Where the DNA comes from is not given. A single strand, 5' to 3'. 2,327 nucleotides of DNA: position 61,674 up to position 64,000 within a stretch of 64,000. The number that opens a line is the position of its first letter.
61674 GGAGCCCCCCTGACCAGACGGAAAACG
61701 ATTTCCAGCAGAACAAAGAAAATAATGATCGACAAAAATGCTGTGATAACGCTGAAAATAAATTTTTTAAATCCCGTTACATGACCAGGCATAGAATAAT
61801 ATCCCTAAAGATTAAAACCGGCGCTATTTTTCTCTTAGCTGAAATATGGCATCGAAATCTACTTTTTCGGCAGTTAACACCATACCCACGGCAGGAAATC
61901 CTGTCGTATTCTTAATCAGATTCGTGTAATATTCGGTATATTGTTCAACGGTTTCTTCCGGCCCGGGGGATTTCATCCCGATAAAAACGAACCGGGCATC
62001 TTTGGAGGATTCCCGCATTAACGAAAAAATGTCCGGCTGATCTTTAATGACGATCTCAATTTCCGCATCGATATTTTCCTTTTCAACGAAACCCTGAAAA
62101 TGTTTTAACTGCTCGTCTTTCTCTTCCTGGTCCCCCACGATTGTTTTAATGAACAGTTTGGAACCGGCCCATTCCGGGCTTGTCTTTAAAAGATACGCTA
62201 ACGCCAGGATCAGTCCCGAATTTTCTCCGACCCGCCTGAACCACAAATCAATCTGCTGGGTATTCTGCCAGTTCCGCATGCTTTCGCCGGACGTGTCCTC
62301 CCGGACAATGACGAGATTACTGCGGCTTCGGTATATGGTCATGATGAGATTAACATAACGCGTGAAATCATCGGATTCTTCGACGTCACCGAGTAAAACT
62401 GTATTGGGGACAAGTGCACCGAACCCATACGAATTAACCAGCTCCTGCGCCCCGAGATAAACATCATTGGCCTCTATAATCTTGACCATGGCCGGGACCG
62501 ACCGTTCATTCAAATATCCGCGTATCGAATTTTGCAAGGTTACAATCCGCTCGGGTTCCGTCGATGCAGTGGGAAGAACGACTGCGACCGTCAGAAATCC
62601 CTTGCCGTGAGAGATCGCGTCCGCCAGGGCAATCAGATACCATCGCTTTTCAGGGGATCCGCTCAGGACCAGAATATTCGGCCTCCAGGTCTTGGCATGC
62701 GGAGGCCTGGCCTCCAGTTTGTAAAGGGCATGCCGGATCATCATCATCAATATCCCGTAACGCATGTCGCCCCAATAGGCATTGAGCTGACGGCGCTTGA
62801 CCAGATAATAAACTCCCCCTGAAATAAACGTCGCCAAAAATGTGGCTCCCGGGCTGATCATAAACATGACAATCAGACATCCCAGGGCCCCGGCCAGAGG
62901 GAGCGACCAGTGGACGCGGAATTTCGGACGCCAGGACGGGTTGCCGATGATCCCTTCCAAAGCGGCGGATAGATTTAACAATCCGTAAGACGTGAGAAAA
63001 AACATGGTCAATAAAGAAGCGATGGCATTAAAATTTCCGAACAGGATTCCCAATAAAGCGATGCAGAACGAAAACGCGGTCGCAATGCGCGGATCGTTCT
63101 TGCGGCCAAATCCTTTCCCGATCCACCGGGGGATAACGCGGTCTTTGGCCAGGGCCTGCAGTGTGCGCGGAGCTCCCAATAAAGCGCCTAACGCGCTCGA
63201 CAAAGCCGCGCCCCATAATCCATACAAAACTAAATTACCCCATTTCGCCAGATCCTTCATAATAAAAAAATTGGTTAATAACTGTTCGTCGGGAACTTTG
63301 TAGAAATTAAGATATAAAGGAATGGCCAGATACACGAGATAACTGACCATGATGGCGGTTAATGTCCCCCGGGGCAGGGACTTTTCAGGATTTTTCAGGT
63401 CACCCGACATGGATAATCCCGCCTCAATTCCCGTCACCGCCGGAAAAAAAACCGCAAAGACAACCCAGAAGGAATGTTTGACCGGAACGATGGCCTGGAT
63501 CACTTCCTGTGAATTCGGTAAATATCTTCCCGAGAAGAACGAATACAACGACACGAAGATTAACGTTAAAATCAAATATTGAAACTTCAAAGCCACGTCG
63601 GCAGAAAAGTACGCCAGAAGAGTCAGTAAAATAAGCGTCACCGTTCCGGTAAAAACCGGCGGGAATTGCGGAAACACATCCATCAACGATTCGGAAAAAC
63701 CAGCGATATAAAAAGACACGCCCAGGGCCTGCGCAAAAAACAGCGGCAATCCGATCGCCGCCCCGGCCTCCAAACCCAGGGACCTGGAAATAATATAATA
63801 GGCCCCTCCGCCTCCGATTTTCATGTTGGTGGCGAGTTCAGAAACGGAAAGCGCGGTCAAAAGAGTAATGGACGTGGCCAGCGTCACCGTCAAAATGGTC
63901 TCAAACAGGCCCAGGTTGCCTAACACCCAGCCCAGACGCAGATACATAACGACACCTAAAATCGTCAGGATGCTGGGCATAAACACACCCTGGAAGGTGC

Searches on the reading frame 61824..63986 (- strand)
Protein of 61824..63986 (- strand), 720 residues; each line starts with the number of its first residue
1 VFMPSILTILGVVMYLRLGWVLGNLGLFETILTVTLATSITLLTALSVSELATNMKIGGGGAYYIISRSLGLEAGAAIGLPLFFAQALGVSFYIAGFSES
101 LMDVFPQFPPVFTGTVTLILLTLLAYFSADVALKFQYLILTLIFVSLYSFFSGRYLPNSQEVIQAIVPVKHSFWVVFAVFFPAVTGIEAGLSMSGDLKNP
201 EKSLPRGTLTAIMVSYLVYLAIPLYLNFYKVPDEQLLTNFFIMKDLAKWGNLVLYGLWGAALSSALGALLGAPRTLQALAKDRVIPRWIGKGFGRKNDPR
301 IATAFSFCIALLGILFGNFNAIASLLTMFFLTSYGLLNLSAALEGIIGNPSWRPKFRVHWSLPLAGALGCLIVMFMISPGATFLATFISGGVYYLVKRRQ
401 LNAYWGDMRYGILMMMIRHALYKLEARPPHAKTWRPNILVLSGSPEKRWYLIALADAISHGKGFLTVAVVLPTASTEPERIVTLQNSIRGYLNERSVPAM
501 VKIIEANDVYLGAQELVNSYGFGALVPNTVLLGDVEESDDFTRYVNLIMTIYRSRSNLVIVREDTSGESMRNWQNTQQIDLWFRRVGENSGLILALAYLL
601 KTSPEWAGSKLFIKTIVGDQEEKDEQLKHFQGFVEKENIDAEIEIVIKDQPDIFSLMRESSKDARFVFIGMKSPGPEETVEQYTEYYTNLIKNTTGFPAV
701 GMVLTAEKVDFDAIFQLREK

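Call 58: search_protein_families(library=pfam, proteins=[window:61824-63986:-], max_evalue=0.00001)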
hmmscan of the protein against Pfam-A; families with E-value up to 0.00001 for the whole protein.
window:61824-63986:- (720 aa): 2 families
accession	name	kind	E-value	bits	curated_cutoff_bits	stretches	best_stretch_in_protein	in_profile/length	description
PF00324.27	AA_permease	-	9.5e-56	189.9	24.6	1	2-436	3-466/470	Amino acid permease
PF03522.20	SLC12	-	3.5e-15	56.4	27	1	450-563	3-120/418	Solute carrier family 12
